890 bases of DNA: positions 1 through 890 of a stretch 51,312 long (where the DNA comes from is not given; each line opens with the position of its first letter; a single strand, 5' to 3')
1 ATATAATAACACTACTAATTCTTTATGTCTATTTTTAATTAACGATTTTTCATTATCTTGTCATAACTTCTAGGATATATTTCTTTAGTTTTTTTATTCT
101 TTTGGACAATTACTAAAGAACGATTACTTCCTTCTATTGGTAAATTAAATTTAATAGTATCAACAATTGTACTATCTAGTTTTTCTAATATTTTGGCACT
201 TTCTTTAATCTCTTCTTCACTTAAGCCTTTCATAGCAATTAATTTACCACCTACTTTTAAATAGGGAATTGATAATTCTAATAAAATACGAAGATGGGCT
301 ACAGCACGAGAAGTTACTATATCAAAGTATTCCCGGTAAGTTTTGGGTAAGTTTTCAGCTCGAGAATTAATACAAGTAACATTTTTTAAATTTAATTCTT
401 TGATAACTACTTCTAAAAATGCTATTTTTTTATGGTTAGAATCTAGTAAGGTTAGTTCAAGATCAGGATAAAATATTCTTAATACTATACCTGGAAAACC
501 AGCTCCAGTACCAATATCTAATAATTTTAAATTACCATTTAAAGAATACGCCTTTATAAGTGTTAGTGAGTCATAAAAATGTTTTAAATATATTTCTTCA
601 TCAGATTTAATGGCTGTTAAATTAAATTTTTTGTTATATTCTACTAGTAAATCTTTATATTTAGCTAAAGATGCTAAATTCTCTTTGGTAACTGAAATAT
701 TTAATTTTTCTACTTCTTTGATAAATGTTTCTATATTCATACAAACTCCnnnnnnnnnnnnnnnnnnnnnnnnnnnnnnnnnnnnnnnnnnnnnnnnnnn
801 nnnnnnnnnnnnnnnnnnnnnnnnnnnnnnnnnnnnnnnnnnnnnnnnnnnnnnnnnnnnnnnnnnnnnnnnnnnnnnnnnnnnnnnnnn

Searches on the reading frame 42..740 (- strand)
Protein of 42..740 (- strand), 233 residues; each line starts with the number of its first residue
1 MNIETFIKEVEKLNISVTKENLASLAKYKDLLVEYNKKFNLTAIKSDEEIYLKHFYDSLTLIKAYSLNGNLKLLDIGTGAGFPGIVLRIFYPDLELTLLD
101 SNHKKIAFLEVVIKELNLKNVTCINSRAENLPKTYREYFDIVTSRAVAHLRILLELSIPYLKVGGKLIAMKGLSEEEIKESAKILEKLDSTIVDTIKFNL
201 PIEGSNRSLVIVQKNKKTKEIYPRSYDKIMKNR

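Call 9: find_encoding_contigs(protein=window:42-740:-, flank=10000, max_places=4)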
Protein seq(233 aa) (233 aa): 2 contigs read that carry it; 1 place shown.
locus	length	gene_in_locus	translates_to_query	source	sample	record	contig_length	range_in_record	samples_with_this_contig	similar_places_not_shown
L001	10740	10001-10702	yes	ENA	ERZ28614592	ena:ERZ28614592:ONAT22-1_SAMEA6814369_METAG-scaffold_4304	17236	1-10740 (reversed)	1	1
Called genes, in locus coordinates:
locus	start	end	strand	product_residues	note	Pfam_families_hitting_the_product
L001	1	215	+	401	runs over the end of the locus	PF13173:AAA_14, PF13635:DUF4143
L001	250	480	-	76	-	PF12844:HTH_19, PF13443:HTH_26 (weak), PF13560:HTH_31, PF01381:HTH_3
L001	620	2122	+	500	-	-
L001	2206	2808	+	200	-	-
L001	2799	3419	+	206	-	-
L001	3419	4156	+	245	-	PF01416:PseudoU_synth_1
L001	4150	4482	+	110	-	-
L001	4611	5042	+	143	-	PF00572:Ribosomal_L13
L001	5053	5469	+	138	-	PF00380:Ribosomal_S9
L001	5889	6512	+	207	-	-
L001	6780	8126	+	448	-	PF10396:TrmE_N, PF00350:Dynamin_N (faint), PF12631:MnmE_helical, PF01926:MMR_HSR1, PF02421:FeoB_N, PF04548:AIG1 (weak)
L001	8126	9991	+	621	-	PF00890:FAD_binding_2 (faint), PF01134:GIDA, PF21680:GIDA_C_1st, PF13932:SAM_GIDA_C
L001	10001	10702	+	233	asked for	PF02527:GidB, PF05175:MTS (weak), PF13649:Methyltransf_25 (faint), PF13847:Methyltransf_31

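Call 16: find_homologous_proteins(query=window:42-740:-, max_evalue=1e-40)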
Query seq(233 aa) (233 aa): 7525 proteins with E <= 1e-40 among 8000 candidates; the best 120 are listed.
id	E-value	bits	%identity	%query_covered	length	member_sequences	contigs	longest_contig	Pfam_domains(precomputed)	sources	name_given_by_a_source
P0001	4.2e-141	486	100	100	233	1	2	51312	PF13847.13,PF05175.21,PF13649.13,PF02527.22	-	-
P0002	1.5e-140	484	100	100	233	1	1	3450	PF13847.13,PF05175.21,PF13649.13,PF02527.22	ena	-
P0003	4.3e-140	483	99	100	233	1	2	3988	PF13847.13,PF05175.21,PF13649.13,PF02527.22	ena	-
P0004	5.7e-140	482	99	100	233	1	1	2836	PF13847.13,PF05175.21,PF13649.13,PF02527.22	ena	-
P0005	1.1e-139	481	99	100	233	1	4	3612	PF13847.13,PF05175.21,PF13649.13,PF02527.22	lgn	-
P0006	2.3e-139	480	99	100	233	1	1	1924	PF13847.13,PF05175.21,PF13649.13,PF02527.22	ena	-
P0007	2.7e-139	480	99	100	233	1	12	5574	PF13847.13,PF05175.21,PF13649.13,PF02527.22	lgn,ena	-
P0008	2.8e-139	480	98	100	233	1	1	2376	PF13847.13,PF05175.21,PF13649.13,PF02527.22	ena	-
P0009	2.8e-139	480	98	100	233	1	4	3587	PF13847.13,PF05175.21,PF13649.13,PF02527.22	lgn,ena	-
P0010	3.9e-139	479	99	100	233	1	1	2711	PF13847.13,PF05175.21,PF13649.13,PF02527.22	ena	-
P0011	4.0e-139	479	98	100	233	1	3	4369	PF13847.13,PF05175.21,PF13649.13,PF02527.22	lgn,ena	-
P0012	4.0e-139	479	98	100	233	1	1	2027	PF13847.13,PF05175.21,PF13649.13,PF02527.22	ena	-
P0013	4.4e-139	479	99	100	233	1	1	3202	PF13847.13,PF05175.21,PF13649.13,PF02527.22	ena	-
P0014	4.6e-139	479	98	100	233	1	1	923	PF13847.13,PF05175.21,PF13649.13,PF02527.22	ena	-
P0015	5.2e-139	479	98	100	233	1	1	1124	PF13847.13,PF05175.21,PF13649.13,PF02527.22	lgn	-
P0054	3.0e-138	477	98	100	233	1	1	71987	PF13847.13,PF05175.21,PF13649.13,PF02527.22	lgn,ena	-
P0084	1.8e-137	474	97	100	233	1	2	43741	PF13847.13,PF05175.21,PF02527.22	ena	-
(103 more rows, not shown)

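Call 17: find_encoding_contigs(protein=P0054, flank=10000, max_places=2)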
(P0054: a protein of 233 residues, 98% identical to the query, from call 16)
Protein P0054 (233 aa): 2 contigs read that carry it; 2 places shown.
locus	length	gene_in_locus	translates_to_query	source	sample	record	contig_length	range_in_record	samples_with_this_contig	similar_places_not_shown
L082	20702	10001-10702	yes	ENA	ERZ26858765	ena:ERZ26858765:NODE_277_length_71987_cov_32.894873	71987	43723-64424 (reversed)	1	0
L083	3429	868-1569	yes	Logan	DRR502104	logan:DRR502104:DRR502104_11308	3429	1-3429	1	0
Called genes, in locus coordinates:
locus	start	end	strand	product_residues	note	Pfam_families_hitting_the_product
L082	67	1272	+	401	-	PF13173:AAA_14, PF13635:DUF4143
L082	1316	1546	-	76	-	PF12844:HTH_19, PF13443:HTH_26 (weak), PF13560:HTH_31, PF01381:HTH_3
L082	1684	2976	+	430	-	-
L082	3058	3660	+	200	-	-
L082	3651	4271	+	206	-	-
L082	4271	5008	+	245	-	PF01416:PseudoU_synth_1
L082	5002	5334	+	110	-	-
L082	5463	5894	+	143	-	PF00572:Ribosomal_L13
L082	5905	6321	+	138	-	PF00380:Ribosomal_S9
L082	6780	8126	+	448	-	PF10396:TrmE_N, PF00350:Dynamin_N (faint), PF12631:MnmE_helical, PF01926:MMR_HSR1, PF02421:FeoB_N, PF04548:AIG1 (weak)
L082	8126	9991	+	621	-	PF01134:GIDA, PF21680:GIDA_C_1st, PF13932:SAM_GIDA_C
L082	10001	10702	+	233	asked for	PF02527:GidB, PF05175:MTS (weak), PF13649:Methyltransf_25 (faint), PF13847:Methyltransf_31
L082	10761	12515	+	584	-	-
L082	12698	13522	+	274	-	-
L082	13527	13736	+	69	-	-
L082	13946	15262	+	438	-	PF02195:ParB_N, PF17762:HTH_ParB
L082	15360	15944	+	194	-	-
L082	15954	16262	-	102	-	-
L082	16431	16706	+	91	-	PF03551:PadR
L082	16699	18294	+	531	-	PF22564:HAAS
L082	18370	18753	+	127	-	PF01880:Desulfoferrodox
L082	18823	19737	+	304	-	PF13191:AAA_16 (faint), PF00004:AAA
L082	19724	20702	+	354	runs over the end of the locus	PF19328:DAP_DH_C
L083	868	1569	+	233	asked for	PF02527:GidB, PF05175:MTS (weak), PF13649:Methyltransf_25 (faint), PF13847:Methyltransf_31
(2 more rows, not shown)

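Call 18: find_encoding_contigs(protein=P0084, flank=10000, max_places=2)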
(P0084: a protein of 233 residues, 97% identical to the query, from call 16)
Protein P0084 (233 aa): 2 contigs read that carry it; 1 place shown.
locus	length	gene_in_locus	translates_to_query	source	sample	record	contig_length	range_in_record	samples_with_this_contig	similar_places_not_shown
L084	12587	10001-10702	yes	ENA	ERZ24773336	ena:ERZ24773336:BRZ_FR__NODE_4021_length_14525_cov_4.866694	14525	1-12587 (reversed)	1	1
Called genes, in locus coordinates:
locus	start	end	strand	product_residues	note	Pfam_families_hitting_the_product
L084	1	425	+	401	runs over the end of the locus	PF13173:AAA_14, PF13635:DUF4143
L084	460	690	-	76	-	PF12844:HTH_19, PF13443:HTH_26, PF13560:HTH_31, PF01381:HTH_3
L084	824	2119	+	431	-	-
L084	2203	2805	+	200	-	-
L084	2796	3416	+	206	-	-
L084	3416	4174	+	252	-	PF01416:PseudoU_synth_1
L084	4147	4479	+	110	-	-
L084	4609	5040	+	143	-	PF00572:Ribosomal_L13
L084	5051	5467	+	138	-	PF00380:Ribosomal_S9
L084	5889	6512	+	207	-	-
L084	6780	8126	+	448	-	PF10396:TrmE_N, PF00350:Dynamin_N (faint), PF12631:MnmE_helical, PF01926:MMR_HSR1, PF02421:FeoB_N, PF04548:AIG1 (weak)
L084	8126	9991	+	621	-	PF00890:FAD_binding_2 (faint), PF01134:GIDA, PF21680:GIDA_C_1st, PF13932:SAM_GIDA_C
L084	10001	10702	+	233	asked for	PF02527:GidB, PF05175:MTS (weak), PF13847:Methyltransf_31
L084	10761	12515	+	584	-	-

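Call 22: search_protein_families(library=ncbifam, proteins=[L082:10761-12515:+, L082:12698-13522:+, L082:13527-13736:+, L082:15360-15944:+])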
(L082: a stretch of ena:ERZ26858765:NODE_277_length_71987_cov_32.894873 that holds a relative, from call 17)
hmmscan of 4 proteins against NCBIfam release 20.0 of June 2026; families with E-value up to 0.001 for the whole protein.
L082:10761-12515:+ (584 aa): 0 families

L082:12698-13522:+ (274 aa): 5 families
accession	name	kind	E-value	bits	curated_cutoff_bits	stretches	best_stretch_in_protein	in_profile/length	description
NF033559.2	transpos_IS1634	equivalog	4.2e-06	26.1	100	1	33-235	68-256/483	IS1634 family transposase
NF049921.1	transpos_IS701_2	equivalog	9.9e-06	25.2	250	1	100-237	61-197/318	IS701 family transposase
NF033592.1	transpos_IS4_1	equivalog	0.00013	21.2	115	1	189-235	179-221/332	IS4 family transposase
NF033591.1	transpos_IS4_2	equivalog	0.00015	21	152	1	50-238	3-173/340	IS4 family transposase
NF041680.1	transp_NF041680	equivalog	0.00073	18.7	440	1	187-232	174-219/439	NF041680 family putative transposase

L082:13527-13736:+ (69 aa): 0 families

L082:15360-15944:+ (194 aa): 3 families
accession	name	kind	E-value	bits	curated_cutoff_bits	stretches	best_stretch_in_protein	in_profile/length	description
NF040929.1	quorum_TF_HapR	equivalog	0.00011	22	350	1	9-102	17-114/200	LuxR/HapR/OpaR family quorum-sensing transcriptional regulator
TIGR03968.1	mycofact_TetR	equivalog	0.00016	21.3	224.9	1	8-59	10-62/190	mycofactocin system transcriptional regulator MftR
NF008402.0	PRK11202.1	equivalog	0.00092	18.9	151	0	10-101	14-110/211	HTH-type transcriptional repressor FabR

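Call 62: find_homologous_proteins(query=L082:13946-15259:+, max_evalue=1e-30)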
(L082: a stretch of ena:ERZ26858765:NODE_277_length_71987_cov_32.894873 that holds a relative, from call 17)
Query L082:13946-15259:+ (438 aa): 8000 proteins with E <= 1e-30 among 8000 candidates; the best 120 are listed.
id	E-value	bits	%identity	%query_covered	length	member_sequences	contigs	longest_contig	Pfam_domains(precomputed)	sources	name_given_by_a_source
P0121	5.0e-273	923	100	100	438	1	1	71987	PF17762.9,PF02195.27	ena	-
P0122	4.8e-272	920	100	100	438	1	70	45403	PF17762.9,PF02195.27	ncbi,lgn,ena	-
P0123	6.6e-272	919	100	100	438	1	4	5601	PF17762.9,PF02195.27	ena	-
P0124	6.7e-272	919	100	100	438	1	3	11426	PF17762.9,PF02195.27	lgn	-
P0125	1.8e-271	918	100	100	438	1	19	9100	PF17762.9,PF02195.27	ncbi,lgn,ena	-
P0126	1.9e-271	918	100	100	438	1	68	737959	PF17762.9,PF02195.27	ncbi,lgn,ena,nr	ncbi:MAG TPA: ParB/RepB/Spo0J family partition protein [Candidatus Caccenecus avistercoris]|nr:ParB/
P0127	2.3e-271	917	99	100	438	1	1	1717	PF17762.9,PF02195.27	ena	-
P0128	2.4e-271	917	100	100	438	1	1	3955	PF17762.9,PF02195.27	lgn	-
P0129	2.6e-271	917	99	100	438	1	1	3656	PF17762.9,PF02195.27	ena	-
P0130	2.9e-271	917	100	100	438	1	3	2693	PF17762.9,PF02195.27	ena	-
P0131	3.2e-271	917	100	100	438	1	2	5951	PF17762.9,PF02195.27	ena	-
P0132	3.6e-271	917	99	100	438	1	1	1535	PF17762.9,PF02195.27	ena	-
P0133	4.6e-271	917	99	100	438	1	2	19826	PF17762.9,PF02195.27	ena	-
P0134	4.8e-271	916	99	100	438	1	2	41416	PF17762.9,PF02195.27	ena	-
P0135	5.5e-271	916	100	100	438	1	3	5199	PF17762.9,PF02195.27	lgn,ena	-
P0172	1.7e-241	819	91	100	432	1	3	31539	PF17762.9,PF02195.27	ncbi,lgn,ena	-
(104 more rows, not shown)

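Call 63: find_encoding_contigs(protein=P0126, flank=10000, max_places=3)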
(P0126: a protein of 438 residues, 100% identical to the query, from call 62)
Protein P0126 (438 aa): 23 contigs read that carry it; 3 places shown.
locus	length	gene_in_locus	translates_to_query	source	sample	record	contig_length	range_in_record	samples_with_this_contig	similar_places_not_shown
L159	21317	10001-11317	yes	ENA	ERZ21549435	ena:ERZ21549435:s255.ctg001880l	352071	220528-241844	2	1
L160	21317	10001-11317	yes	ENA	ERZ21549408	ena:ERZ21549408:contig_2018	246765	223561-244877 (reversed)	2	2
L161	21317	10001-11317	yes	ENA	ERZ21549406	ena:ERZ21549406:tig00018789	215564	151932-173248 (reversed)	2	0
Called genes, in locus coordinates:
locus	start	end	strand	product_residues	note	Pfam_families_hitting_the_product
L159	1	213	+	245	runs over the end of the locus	PF01416:PseudoU_synth_1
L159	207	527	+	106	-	-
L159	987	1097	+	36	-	-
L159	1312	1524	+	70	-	PF00380:Ribosomal_S9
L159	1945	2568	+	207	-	-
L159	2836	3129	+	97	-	PF10396:TrmE_N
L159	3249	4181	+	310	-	PF12631:MnmE_helical, PF00350:Dynamin_N (faint), PF01926:MMR_HSR1, PF02421:FeoB_N, PF04548:AIG1 (weak)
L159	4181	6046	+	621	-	PF00890:FAD_binding_2 (faint), PF01134:GIDA, PF07992:Pyr_redox_2 (faint), PF21680:GIDA_C_1st, PF13932:SAM_GIDA_C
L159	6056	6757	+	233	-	PF02527:GidB, PF05175:MTS (faint), PF13847:Methyltransf_31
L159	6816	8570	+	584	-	-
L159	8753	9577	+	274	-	-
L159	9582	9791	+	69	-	-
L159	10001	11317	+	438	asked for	PF02195:ParB_N, PF17762:HTH_ParB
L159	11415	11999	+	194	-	-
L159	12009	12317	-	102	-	-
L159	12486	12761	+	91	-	PF03551:PadR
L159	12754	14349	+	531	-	PF22564:HAAS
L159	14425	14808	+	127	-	PF01880:Desulfoferrodox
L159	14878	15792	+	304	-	PF13191:AAA_16 (faint), PF00004:AAA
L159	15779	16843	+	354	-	PF19328:DAP_DH_C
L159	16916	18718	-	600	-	PF04851:ResIII (faint), PF06745:ATPase (faint), PF09848:SLFN-g3_helicase, PF13245:AAA_19 (faint), PF13401:AAA_22 (faint)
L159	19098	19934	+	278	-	PF02661:Fic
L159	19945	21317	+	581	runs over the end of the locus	PF01555:N6_N4_Mtase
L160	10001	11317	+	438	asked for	PF02195:ParB_N, PF17762:HTH_ParB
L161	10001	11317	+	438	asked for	PF02195:ParB_N, PF17762:HTH_ParB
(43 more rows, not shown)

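Call 64: find_encoding_contigs(protein=P0172, flank=10000, max_places=3)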
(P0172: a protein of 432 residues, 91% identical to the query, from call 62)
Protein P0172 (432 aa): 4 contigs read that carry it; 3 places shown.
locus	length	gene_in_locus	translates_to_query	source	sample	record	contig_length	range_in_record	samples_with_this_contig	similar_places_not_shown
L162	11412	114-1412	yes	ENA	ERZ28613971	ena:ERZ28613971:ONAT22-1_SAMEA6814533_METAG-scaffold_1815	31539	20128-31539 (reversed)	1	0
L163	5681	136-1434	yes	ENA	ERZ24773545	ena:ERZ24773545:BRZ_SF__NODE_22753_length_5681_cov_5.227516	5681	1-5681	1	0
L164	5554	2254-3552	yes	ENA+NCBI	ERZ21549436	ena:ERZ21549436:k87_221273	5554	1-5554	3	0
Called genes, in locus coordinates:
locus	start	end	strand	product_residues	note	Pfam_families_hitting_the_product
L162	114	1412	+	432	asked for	PF02195:ParB_N, PF17762:HTH_ParB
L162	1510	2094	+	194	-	-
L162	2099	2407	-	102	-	-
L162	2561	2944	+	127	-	PF01880:Desulfoferrodox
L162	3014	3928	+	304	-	PF13191:AAA_16 (faint), PF00004:AAA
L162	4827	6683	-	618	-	PF09848:SLFN-g3_helicase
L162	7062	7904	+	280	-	PF02661:Fic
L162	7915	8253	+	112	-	PF07929:PRiA4_ORF3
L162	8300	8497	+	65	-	-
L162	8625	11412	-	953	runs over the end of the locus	PF07693:KAP_NTPase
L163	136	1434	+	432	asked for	PF02195:ParB_N, PF17762:HTH_ParB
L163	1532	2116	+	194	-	-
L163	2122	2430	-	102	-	-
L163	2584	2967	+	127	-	PF01880:Desulfoferrodox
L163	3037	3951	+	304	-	PF13191:AAA_16 (faint), PF00004:AAA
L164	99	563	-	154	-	PF13560:HTH_31 (faint), PF01381:HTH_3, PF07022:Phage_CI_repr (faint), PF12844:HTH_19, PF13443:HTH_26 (weak), PF12844:HTH_19, PF01381:HTH_3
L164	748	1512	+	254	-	-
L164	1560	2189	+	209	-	-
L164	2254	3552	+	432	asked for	PF02195:ParB_N, PF17762:HTH_ParB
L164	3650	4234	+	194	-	-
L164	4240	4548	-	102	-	-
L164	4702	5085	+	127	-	PF01880:Desulfoferrodox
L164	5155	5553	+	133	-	?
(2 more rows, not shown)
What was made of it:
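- Tried and rejected: Caccenecus avistercoris and in the closest noc-bearing contigs found (calls 62-64);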
